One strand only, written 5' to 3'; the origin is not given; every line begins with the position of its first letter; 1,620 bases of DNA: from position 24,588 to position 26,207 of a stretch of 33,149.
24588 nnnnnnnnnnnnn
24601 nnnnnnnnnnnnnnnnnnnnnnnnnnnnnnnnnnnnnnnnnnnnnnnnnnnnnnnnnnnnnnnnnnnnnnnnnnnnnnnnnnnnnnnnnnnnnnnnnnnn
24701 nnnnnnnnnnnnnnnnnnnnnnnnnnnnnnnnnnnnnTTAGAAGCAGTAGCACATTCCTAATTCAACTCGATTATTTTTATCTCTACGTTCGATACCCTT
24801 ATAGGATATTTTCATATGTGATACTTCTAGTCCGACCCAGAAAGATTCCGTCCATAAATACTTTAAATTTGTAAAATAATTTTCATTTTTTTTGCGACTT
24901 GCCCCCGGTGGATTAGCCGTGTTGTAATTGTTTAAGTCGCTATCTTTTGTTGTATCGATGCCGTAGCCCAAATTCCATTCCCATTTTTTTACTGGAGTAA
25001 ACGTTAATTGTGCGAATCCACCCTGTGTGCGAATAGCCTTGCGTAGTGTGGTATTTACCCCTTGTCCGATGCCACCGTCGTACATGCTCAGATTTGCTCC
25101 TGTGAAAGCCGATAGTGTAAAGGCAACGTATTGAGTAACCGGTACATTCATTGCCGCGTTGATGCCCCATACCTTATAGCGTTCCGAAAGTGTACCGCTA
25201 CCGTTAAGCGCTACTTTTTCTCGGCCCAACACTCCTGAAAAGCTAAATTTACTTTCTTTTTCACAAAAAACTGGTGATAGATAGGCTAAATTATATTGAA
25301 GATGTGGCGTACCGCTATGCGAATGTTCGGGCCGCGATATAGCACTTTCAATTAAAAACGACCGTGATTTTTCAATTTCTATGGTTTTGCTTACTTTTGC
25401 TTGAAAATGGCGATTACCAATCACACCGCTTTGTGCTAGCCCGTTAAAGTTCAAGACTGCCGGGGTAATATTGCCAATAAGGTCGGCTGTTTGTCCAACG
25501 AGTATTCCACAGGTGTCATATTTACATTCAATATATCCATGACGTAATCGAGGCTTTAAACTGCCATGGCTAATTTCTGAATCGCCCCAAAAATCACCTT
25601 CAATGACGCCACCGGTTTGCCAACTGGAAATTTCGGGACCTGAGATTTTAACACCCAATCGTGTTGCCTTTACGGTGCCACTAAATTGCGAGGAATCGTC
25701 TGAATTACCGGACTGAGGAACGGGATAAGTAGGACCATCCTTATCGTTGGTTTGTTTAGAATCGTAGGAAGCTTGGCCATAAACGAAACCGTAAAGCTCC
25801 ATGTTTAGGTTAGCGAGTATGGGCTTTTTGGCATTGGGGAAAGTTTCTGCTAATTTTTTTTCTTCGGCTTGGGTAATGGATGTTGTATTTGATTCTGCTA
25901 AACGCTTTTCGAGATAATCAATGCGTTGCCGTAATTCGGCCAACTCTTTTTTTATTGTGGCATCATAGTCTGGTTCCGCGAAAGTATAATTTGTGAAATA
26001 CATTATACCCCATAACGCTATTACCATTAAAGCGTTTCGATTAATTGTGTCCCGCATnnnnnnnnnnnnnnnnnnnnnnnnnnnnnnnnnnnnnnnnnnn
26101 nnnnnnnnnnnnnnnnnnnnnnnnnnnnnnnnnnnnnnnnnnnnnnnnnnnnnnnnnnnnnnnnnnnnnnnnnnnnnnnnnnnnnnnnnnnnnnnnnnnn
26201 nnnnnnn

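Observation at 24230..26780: Exported Nudix - DcaP-like porin - NTP pyrophosphohydrolase trio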

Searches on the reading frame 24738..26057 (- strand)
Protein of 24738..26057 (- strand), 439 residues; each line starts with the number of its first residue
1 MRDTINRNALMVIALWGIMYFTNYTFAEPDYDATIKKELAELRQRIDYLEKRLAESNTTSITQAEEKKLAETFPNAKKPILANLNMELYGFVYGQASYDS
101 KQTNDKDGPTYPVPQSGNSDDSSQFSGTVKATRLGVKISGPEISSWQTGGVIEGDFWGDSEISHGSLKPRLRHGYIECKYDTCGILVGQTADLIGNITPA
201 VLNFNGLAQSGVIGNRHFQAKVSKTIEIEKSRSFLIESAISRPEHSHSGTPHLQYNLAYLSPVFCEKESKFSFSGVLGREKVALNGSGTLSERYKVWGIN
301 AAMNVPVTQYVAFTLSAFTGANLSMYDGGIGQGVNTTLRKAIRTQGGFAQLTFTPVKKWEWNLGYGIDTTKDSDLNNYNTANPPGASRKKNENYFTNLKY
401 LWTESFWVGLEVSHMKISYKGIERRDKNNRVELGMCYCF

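Call 3: search_protein_families(library=pfam, proteins=[window:24738-26057:-], max_evalue=0.1)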
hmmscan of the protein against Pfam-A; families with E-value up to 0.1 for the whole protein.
window:24738-26057:- (439 aa): 1 family
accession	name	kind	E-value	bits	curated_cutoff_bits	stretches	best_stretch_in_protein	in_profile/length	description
PF19577.5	DcaP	-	1.5e-09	37.9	27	1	27-223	10-201/410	DcaP outer membrane protein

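Call 4: search_protein_families(library=ncbifam, proteins=[window:24738-26057:-], max_evalue=0.1)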
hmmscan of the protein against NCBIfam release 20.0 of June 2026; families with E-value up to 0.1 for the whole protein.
window:24738-26057:- (439 aa): 0 families

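Call 18: find_homologous_proteins(query=window:24738-26057:-)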
Query window:24738-26057:- (439 aa): 60 proteins with E <= 0.001 among 4713 candidates.
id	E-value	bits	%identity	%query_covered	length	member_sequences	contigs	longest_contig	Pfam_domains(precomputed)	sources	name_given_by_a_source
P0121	0.0e+0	1013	100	100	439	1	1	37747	PF19577.5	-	-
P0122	3.1e-162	558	65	83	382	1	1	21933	-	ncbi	-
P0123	2.9e-51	193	34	82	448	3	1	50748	-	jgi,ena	-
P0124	1.4e-50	190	35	82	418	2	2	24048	-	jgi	jgi:hypothetical protein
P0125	9.6e-46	174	29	95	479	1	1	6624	PF19577.5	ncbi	-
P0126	5.6e-41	159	31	92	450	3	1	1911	PF19577.5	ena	-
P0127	3.9e-40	156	29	97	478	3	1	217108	PF19577.5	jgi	jgi:hypothetical protein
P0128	4.0e-40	156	30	96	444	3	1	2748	-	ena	-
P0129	7.6e-40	155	29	97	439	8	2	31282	PF19577.5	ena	-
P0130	2.8e-39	153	30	92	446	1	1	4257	-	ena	-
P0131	4.3e-39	153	31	93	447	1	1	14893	PF19577.5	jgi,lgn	jgi:hypothetical protein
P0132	4.9e-38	149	30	92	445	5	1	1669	PF19577.5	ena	-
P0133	5.9e-38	149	30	91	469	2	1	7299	-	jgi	jgi:hypothetical protein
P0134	2.6e-36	143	30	91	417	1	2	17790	-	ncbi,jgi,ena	ncbi:MAG: hypothetical protein WCI81_05650 [Chlorobiaceae bacterium]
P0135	3.2e-36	143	30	91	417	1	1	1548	-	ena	-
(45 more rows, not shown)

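Call 20: find_encoding_contigs(protein=P0122, flank=8000, max_places=3)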
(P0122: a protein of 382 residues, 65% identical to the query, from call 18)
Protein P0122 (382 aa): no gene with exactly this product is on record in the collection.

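Call 21: find_encoding_contigs(protein=P0123, flank=6000, max_places=3)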
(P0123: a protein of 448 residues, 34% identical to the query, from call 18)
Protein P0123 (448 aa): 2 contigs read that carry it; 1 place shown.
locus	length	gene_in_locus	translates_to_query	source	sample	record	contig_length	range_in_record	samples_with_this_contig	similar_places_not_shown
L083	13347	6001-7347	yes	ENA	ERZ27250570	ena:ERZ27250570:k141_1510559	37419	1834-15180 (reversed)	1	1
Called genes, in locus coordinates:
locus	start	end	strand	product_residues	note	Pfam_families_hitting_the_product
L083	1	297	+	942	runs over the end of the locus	PF05762:VWA_CoxE (faint), PF00092:VWA, PF13519:VWA_2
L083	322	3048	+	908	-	PF13584:BatD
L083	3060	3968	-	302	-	PF00892:EamA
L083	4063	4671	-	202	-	PF02163:Peptidase_M50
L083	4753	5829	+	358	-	PF00497:SBP_bac_3, PF00520:Ion_trans, PF00060:Lig_chan, PF07885:Ion_trans_2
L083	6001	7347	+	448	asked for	-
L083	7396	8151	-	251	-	PF00132:Hexapep (weak), PF14602:Hexapep_2 (weak)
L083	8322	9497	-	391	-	PF00144:Beta-lactamase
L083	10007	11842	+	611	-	PF00664:ABC_membrane, PF02463:SMC_N (weak), PF00005:ABC_tran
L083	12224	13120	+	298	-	PF00303:Thymidylat_synt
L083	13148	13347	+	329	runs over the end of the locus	-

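Call 22: find_encoding_contigs(protein=P0124, flank=6000, max_places=3)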
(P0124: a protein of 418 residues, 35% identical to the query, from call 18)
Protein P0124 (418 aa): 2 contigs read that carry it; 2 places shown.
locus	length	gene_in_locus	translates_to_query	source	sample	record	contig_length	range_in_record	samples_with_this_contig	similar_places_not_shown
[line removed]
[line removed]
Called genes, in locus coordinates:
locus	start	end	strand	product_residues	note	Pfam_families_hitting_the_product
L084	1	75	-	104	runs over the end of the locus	?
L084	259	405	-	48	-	PF15919:HicB_lk_antitox (weak)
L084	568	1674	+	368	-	PF13776:DUF4172, PF02661:Fic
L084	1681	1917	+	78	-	-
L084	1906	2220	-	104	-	-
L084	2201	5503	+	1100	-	PF02012:BNR (faint), PF15902:Sortilin-Vps10 (faint), PF13517:FG-GAP_3 (faint)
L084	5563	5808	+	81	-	-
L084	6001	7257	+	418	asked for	-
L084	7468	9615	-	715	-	PF08269:dCache_2, PF17200:sCache_2, PF17201:Cache_3-Cache_2, PF00989:PAS, PF13188:PAS_8 (weak), PF03445:DUF294, PF10335:DUF294_C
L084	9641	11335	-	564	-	PF00474:SSF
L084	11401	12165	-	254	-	PF13937:DUF4212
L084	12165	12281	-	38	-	?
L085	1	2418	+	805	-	?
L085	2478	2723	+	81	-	-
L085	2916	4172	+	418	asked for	-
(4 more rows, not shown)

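Call 25: search_solved_structures(query=window:24738-26057:-, max_evalue=1, show_alignments=1)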
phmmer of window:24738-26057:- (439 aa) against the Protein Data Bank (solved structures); distinct sequences matched with E-value up to 1: 1.
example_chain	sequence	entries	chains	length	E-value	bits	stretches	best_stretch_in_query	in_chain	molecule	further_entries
6eus_A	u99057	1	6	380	1.3e-08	37.2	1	73-207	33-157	DcaP-like protein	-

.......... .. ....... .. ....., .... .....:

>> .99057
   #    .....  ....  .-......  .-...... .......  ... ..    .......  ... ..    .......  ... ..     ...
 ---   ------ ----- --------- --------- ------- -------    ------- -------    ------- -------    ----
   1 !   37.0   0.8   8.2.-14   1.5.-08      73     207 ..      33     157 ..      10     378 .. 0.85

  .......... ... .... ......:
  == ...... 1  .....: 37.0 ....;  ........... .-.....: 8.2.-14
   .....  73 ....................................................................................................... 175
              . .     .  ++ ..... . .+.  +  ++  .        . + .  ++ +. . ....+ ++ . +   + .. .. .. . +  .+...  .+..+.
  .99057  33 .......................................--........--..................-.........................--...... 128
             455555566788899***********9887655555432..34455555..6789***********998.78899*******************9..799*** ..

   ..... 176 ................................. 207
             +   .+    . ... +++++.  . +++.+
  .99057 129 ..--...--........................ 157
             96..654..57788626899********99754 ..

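Call 44: predict_structure(alignment_id=A2)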
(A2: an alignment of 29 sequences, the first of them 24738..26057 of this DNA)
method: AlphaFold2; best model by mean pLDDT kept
length: 439 residues; sequences in the alignment: 29
mean_pLDDT: 80.9   pTM: 0.73
mean pLDDT of the five models: 80.9, 80.0, 79.3, 78.1, 77.7
residues with pLDDT >= 90: 207; 70-90: 132; 50-70: 53; < 50: 47
segments of 3 or more residues with pLDDT < 50: 1-5, 15-17, 19-30, 59-79, 161-165
pLDDT, mean of each block of 10 residues (from residue 1): 47 49 37 72 85 63 43 44 83 92 71 65 81 90 85 76 53 91 94 91 81 89 95 97 69 96 95 95 76 92 97 97 81 86 95 96 96 83 71 96 96 92 84 95
secondary structure, 60 per line:
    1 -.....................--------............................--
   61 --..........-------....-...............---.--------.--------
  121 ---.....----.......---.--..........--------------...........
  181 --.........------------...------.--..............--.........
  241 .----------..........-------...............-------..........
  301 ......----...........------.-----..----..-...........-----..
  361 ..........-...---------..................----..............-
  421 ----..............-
elements in order: H2-22 H31-58 H63-72 H80-83 E85-99 E124-128 E133-139 E146-155 E170-180 E183-191 E216-229 E232-241 E252-261 E269-283 E291-306 E311-321 E343-353 E359-370 H384-387 E388-401 E406-419 E425-438

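Call 51: fold_search(model_id=the predicted structure, library=pdb)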
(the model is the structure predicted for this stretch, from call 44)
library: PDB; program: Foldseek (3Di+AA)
matches with E <= 10: 867; with E <= 0.001: 281
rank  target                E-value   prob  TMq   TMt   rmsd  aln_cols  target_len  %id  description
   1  6eus_A                6.9e-18  1.00  0.62  0.77   5.1       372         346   20  Crystal structure of the outer membrane channel DcaP of Acinetobacter baumannii (released 2018-11-14)
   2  6ehe                  3.0e-12  1.00  0.52  0.73   5.6       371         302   13  OmpTdeltaL8 (loop L8 deletion mutant of OmpT), an outer membrane protein of Vibrio cholerae (released 2018-04-25)
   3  2fgq                  4.1e-12  1.00  0.52  0.68   6.3       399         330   11  High resolution X-ray structure of Omp32 in complex with malate (released 2006-01-31)
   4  7de8                  1.6e-11  1.00  0.56  0.70   5.8       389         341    8  Crystal Structure of outer membrane protein PorB with G103K mutations from Neisseria meningitidis W135 (released 2021-03-31)
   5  1e54_A                2.1e-11  1.00  0.52  0.67   6.3       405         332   11  Anion-selective porin from Comamonas acidovorans (released 2001-07-12)
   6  6ehd                  2.7e-11  1.00  0.49  0.65   8.4       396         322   13  OmpT (in-vitro folded), an outer membrane protein of Vibrio cholerae (released 2018-04-25)
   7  8jto                  4.0e-11  1.00  0.50  0.63   6.9       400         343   11  Outer membrane porin of Burkholderia pseudomallei (BpsOmp38) in complex with ceftazidime (released 2024-06-26)
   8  3wi4                  4.9e-11  1.00  0.52  0.70   6.4       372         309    9  Crystal structure of wild-type PorB from Neisseria meningitidis serogroup B (released 2014-01-01)
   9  3a2s_X                5.4e-11  1.00  0.52  0.66   6.7       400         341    8  Crystal Structure of outer membrane protein PorB from Neisseria meningitidis in complex with sucrose (released 2010-04-07)
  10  5oyk                  9.3e-11  1.00  0.51  0.68   6.2       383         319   12  Outer-membrane expressed OmpT of Vibrio cholerae (released 2018-04-25)
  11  6ehf                  1.2e-10  1.00  0.51  0.68   7.0       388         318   11  OmpT (in-vitro folded), an outer membrane protein Vibrio cholerae (trimer form) (released 2018-04-25)
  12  4aui_A                2.2e-10  1.00  0.54  0.75   5.7       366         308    9  STRUCTURE AND FUNCTION OF THE PORB PORIN FROM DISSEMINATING N. GONORRHOEAE (released 2012-10-10)
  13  8wv0_B                4.6e-10  1.00  0.52  0.67   6.5       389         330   10  Outer membrane porin of Burkholderia pseudomallei (BpsOmp38) (released 2024-10-30)
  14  4gey                  4.6e-10  1.00  0.51  0.53   6.8       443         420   11  High pH structure of Pseudomonas putida OprB (released 2012-10-24)
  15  5ldv                  4.6e-10  1.00  0.39  0.42  10.2       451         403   10  Crystal Structures of MOMP from Campylobacter jejuni (released 2016-10-26)
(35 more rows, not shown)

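Call 65: find_related_loci(query=A2, collection=metagenome_contigs, flank=4000)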
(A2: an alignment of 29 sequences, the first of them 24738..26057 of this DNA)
Query A2 (439 aa) in metagenome_contigs; peptide patterns used: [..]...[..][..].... (x = any residue, [..] = any of these).
261 stretches matched a pattern; 230 encode a relative of the query (tblastn E <= 1e-3); the best 80 are kept; 80 distinct loci.
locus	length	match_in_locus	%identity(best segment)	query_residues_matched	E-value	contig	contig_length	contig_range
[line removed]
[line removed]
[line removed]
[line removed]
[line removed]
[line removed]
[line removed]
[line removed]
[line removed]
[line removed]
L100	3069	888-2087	32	42-439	4e-56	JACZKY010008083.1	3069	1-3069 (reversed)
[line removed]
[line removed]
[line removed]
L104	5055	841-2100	31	33-437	4e-55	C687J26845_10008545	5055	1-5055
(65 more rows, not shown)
